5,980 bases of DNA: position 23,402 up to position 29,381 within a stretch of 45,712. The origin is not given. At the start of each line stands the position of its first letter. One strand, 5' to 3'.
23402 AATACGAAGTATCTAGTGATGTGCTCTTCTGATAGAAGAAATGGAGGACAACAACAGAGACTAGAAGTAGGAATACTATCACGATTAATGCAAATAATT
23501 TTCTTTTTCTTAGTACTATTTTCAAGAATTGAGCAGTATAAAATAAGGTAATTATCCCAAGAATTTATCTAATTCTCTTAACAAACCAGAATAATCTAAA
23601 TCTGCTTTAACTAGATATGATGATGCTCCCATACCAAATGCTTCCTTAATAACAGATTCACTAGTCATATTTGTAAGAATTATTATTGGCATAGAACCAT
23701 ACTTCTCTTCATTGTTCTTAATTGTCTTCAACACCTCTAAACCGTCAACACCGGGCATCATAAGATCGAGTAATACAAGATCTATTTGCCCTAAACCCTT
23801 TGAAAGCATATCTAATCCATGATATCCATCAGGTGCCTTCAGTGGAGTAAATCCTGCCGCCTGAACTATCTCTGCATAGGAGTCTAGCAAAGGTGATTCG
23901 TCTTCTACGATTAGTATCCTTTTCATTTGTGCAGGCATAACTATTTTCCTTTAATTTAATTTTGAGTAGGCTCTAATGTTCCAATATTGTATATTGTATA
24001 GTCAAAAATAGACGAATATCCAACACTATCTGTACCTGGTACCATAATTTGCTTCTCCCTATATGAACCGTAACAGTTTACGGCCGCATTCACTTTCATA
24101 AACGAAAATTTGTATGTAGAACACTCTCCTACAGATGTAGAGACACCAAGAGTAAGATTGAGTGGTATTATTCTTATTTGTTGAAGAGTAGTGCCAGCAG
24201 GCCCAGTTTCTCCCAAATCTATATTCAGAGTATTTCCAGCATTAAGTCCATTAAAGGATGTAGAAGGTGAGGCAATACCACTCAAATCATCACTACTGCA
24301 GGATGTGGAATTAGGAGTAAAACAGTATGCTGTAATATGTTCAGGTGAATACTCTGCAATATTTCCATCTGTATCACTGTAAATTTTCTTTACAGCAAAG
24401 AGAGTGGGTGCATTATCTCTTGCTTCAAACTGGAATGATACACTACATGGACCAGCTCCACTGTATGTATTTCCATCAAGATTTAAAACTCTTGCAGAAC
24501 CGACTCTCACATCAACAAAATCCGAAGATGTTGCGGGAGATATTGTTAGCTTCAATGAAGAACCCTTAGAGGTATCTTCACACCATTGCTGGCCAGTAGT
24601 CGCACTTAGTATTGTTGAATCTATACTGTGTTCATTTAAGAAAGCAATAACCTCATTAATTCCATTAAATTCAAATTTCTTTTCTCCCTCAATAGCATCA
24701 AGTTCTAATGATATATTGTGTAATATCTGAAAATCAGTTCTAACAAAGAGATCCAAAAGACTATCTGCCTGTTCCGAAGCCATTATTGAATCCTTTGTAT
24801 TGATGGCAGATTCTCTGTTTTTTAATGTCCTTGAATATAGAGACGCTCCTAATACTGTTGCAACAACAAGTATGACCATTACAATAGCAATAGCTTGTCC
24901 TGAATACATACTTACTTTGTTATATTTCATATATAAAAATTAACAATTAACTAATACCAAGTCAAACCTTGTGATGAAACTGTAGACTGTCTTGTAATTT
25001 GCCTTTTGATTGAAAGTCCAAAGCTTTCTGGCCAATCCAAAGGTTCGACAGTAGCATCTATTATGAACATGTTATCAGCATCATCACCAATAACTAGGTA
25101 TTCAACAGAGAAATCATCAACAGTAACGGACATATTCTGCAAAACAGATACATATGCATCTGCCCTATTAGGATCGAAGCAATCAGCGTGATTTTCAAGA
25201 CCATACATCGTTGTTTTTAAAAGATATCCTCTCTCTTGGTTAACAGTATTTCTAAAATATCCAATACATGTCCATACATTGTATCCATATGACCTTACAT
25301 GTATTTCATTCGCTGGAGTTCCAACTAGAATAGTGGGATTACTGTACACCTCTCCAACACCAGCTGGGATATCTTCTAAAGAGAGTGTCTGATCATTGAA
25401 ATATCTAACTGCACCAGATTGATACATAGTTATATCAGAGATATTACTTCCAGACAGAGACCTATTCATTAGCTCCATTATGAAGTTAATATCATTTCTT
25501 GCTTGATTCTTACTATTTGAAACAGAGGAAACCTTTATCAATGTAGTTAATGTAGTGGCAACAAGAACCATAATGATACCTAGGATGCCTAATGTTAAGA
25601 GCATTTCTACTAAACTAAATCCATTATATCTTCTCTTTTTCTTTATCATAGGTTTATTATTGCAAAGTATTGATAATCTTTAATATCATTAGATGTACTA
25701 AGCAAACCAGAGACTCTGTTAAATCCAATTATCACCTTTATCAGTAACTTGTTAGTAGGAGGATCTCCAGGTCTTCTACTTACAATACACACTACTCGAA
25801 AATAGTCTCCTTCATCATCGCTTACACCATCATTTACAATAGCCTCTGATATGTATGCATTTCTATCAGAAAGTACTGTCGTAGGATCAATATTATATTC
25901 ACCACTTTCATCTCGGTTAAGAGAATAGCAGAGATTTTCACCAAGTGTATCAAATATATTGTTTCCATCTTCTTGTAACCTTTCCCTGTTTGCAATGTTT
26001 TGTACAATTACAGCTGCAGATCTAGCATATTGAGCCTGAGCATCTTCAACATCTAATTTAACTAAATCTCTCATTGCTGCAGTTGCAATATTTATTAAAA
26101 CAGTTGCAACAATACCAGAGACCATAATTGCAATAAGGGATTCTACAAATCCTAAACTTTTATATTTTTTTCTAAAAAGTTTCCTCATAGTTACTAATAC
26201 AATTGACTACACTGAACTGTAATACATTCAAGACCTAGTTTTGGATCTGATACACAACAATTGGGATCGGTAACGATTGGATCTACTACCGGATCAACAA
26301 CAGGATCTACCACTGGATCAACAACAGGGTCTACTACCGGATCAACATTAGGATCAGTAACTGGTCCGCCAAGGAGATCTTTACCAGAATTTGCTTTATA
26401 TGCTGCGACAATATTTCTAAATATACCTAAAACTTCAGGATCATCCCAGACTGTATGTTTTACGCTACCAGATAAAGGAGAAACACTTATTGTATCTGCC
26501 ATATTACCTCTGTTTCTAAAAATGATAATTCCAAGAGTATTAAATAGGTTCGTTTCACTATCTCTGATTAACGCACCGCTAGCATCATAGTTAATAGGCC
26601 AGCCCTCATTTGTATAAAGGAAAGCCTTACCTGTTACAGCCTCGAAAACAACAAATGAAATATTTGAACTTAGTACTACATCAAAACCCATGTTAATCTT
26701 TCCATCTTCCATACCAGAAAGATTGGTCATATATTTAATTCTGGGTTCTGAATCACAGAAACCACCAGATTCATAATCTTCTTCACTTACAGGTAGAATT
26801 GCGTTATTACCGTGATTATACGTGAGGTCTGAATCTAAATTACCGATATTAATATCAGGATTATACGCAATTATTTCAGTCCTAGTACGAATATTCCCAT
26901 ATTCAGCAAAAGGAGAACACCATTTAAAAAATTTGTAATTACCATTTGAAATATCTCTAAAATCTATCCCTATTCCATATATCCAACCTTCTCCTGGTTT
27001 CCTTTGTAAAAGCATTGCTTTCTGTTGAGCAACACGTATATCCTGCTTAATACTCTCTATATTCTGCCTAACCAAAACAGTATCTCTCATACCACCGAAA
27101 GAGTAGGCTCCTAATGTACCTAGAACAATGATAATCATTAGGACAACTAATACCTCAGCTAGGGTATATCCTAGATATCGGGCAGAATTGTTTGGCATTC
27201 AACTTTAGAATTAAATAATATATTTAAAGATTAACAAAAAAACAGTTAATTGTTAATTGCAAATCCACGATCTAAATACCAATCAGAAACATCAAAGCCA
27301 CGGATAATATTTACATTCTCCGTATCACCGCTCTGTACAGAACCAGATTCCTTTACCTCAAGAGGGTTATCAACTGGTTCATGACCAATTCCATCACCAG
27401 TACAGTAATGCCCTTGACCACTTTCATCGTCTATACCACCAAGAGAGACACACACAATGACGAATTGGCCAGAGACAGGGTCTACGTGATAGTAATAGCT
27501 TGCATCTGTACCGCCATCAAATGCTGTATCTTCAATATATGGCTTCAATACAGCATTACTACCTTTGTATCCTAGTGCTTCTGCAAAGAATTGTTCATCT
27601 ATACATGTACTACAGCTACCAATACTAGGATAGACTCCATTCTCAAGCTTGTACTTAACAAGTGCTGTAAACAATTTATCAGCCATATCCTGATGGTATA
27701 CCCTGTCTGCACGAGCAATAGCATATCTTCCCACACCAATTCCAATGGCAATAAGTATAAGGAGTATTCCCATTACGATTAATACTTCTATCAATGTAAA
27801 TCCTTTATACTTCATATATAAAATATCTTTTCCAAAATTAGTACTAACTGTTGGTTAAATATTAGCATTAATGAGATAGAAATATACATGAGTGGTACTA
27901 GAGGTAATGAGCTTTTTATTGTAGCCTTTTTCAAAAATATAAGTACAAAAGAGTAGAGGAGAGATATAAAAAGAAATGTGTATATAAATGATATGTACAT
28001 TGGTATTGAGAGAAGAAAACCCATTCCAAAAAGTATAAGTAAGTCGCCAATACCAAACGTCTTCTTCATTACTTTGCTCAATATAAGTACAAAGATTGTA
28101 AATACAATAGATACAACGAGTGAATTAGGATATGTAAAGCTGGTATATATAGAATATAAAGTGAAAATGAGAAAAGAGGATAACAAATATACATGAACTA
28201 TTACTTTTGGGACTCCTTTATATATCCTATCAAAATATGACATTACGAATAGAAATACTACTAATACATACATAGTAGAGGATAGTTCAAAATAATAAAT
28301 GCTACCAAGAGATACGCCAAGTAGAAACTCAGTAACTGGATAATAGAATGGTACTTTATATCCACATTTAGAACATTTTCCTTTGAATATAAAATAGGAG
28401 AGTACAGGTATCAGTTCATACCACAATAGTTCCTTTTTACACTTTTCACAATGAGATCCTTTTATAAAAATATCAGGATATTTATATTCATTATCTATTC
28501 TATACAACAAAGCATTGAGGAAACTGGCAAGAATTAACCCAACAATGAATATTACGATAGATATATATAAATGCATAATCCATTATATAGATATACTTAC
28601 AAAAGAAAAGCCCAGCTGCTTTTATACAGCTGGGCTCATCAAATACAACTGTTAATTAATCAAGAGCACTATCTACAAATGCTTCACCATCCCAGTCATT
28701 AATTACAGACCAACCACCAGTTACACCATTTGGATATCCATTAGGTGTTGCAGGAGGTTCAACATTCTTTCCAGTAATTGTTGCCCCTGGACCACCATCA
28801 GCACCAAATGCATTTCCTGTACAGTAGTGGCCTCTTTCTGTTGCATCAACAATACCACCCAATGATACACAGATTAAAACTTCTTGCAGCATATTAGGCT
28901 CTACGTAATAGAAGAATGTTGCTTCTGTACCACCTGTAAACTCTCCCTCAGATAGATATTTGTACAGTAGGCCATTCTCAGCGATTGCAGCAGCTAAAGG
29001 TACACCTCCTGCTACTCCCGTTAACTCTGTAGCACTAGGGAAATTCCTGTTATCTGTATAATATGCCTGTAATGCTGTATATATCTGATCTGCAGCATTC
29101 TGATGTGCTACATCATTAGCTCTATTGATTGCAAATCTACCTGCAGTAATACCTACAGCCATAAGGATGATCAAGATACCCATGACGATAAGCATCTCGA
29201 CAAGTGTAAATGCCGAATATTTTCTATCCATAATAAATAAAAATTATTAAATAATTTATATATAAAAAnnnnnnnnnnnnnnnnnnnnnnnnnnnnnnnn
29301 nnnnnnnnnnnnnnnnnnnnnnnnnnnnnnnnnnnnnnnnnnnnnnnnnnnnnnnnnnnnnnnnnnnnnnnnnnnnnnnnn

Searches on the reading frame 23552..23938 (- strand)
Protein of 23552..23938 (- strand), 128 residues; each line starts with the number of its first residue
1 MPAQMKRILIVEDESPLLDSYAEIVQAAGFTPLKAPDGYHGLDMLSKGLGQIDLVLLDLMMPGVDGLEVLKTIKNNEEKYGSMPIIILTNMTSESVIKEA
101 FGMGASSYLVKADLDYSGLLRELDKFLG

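Call 6: search_protein_families(library=pfam, proteins=[window:23552-23938:-], max_evalue=0.1)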
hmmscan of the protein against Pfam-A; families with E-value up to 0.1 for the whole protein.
window:23552-23938:- (128 aa): 1 family
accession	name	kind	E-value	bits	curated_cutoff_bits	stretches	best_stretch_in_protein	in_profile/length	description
PF00072.30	Response_reg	-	3.2e-20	72.8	30.2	1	8-112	1-100/111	Response regulator receiver domain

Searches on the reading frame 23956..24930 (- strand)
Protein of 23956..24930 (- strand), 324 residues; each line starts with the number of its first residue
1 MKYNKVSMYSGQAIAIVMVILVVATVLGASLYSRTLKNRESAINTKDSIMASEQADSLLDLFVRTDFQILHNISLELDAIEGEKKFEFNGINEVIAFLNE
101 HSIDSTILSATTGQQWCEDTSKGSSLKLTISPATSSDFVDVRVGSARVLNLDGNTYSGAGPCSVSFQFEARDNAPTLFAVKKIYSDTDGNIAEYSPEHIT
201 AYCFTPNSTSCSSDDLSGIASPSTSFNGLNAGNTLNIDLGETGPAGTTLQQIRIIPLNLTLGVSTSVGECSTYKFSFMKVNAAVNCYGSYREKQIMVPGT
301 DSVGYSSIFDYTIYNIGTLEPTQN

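Call 6: search_protein_families(library=pfam, proteins=[window:23956-24930:-], max_evalue=0.1)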
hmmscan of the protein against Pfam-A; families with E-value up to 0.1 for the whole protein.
window:23956-24930:- (324 aa): 1 family
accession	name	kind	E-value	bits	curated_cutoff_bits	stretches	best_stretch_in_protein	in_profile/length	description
PF14341.11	PilX_N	-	0.029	14.8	25.5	1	10-48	1-39/51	PilX N-terminal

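Call 8: search_protein_families(library=ncbifam, proteins=[window:23956-24930:-], max_evalue=0.1)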
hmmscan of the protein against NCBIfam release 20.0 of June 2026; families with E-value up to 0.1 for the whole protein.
window:23956-24930:- (324 aa): 0 families

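Call 81: search_protein_families(library=pfam, alignment_id=A5, max_evalue=0.05)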
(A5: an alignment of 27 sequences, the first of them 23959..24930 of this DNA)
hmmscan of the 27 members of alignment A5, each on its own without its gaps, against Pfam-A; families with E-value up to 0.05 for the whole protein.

A. member 1, window:23959-24930:- (324 aa): 1 family
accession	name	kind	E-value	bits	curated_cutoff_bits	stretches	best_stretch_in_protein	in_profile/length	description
PF14341.11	PilX_N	-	0.029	14.8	25.5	0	10-48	1-39/51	PilX N-terminal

B. families by the number of members that match (of 27 scanned): 2 families
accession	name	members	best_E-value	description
PF14341.11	PilX_N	4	0.0036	PilX N-terminal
PF18692.7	DUF5640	2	0.00067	Family of unknown function (DUF5640)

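Call 82: search_solved_structures(query=A5, max_evalue=1)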
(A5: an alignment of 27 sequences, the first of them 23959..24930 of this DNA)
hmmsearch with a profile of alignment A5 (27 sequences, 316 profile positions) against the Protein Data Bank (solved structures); distinct sequences matched with E-value up to 1: 0.

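Call 95: search_protein_families(library=phrogs, proteins=[window:23956-24930:-], max_evalue=0.01)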
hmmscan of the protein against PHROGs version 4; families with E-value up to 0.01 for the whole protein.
window:23956-24930:- (324 aa): 0 families

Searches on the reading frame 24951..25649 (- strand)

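Call 6: search_protein_families(library=pfam, proteins=[window:24951-25649:-], max_evalue=0.1)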
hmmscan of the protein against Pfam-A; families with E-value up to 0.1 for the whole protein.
window:24951-25649:- (232 aa): 4 families
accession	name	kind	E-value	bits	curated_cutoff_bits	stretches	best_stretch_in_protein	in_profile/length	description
PF07963.17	N_methyl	-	1.3e-06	28.1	21.2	1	5-30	1-26/27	Prokaryotic N-terminal methylation motif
PF21484.3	Chp1-like_PIN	-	0.011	16.1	27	1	13-90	21-97/148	Chromo domain-containing protein 1-like, PIN domain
PF25686.1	Betaherpes_U91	-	0.034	14.1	27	1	20-76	16-72/157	Betaherpesvirus U91 protein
PF03579.19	SHP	-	0.052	13.6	27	1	11-40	18-47/65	Small hydrophobic protein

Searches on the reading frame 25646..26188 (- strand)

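Call 6: search_protein_families(library=pfam, proteins=[window:25646-26188:-], max_evalue=0.1)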
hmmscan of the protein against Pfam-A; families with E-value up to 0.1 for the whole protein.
window:25646-26188:- (180 aa): 0 families

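Call 8: search_protein_families(library=ncbifam, proteins=[window:25646-26188:-], max_evalue=0.1)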
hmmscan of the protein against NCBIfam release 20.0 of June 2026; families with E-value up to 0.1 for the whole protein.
window:25646-26188:- (180 aa): 1 family
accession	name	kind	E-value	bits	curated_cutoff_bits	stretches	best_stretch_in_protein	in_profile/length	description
NF011668.0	PRK15086.1-4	equivalog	0.015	14.2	575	1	7-65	136-193/413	ethanolamine utilization protein EutH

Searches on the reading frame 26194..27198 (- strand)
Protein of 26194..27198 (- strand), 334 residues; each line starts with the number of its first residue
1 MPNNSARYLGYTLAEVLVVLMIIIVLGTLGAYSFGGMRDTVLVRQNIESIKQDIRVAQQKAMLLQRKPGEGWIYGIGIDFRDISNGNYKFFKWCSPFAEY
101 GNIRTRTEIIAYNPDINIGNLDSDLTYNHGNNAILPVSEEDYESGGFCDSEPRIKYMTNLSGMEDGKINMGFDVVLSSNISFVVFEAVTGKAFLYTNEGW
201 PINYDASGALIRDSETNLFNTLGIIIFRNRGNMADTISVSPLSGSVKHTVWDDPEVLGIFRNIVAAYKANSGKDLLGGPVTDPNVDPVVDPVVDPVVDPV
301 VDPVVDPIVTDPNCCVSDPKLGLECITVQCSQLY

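Call 6: search_protein_families(library=pfam, proteins=[window:26194-27198:-], max_evalue=0.1)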
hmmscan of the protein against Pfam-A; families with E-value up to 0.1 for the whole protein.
window:26194-27198:- (334 aa): 1 family
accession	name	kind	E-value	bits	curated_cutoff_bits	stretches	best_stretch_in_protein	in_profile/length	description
PF07963.17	N_methyl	-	0.027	14.5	21.2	1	10-28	6-24/27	Prokaryotic N-terminal methylation motif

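Call 8: search_protein_families(library=ncbifam, proteins=[window:26194-27198:-], max_evalue=0.1)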
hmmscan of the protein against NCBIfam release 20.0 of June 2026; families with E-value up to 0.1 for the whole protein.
window:26194-27198:- (334 aa): 3 families
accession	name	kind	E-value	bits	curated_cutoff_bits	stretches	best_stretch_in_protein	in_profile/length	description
NF040982.1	ComGD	equivalog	2.6e-07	31.1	70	1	10-66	3-59/139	competence type IV pilus minor pilin ComGD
NF007800.0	PRK10506.1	equivalog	5.2e-05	23.1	158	1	7-65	7-65/163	prepilin peptidase-dependent protein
TIGR01708.2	typeII_sec_gspH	equivalog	6.5e-05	23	80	1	10-64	3-57/169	type II secretion system minor pseudopilin GspH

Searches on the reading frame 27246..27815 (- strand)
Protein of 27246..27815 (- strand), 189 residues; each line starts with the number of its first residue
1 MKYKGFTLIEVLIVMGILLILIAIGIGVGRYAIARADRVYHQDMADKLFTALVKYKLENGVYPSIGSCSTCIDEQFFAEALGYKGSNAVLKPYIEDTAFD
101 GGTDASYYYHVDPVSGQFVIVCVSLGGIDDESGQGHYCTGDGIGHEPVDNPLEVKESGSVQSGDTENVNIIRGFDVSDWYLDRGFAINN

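Call 6: search_protein_families(library=pfam, proteins=[window:27246-27815:-], max_evalue=0.1)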
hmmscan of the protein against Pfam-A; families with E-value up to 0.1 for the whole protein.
window:27246-27815:- (189 aa): 1 family
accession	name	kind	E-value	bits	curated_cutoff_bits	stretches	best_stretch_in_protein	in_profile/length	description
PF07963.17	N_methyl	-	2.7e-07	30.3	21.2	1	2-24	3-25/27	Prokaryotic N-terminal methylation motif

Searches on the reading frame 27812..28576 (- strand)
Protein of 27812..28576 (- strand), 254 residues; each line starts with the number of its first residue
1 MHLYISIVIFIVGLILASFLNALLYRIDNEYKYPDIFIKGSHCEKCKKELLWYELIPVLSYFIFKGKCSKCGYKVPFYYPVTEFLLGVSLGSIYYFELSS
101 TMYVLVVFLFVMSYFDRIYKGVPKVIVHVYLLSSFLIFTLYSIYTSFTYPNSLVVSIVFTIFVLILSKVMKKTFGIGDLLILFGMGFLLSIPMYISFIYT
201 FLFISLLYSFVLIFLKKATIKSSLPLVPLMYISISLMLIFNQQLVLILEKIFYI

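Call 7: search_protein_families(library=pfam, proteins=[window:27812-28576:-], max_evalue=0.01)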
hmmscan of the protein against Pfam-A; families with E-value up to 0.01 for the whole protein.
window:27812-28576:- (254 aa): 2 families
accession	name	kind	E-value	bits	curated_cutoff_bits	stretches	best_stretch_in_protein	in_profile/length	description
PF06750.18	A24_N_bact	-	2.5e-24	85.6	23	1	11-94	1-81/84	Bacterial Peptidase A24 N-terminal domain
PF01478.23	Peptidase_A24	-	0.00024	21.9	26.5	1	104-209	2-100/104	Type IV leader peptidase family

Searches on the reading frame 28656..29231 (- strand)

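Call 7: search_protein_families(library=pfam, proteins=[window:28656-29231:-], max_evalue=0.01)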
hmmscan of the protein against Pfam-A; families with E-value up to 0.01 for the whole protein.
window:28656-29231:- (191 aa): 1 family
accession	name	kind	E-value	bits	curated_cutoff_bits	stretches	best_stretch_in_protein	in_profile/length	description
PF07963.17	N_methyl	-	3.4e-06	26.8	21.2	1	3-26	2-25/27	Prokaryotic N-terminal methylation motif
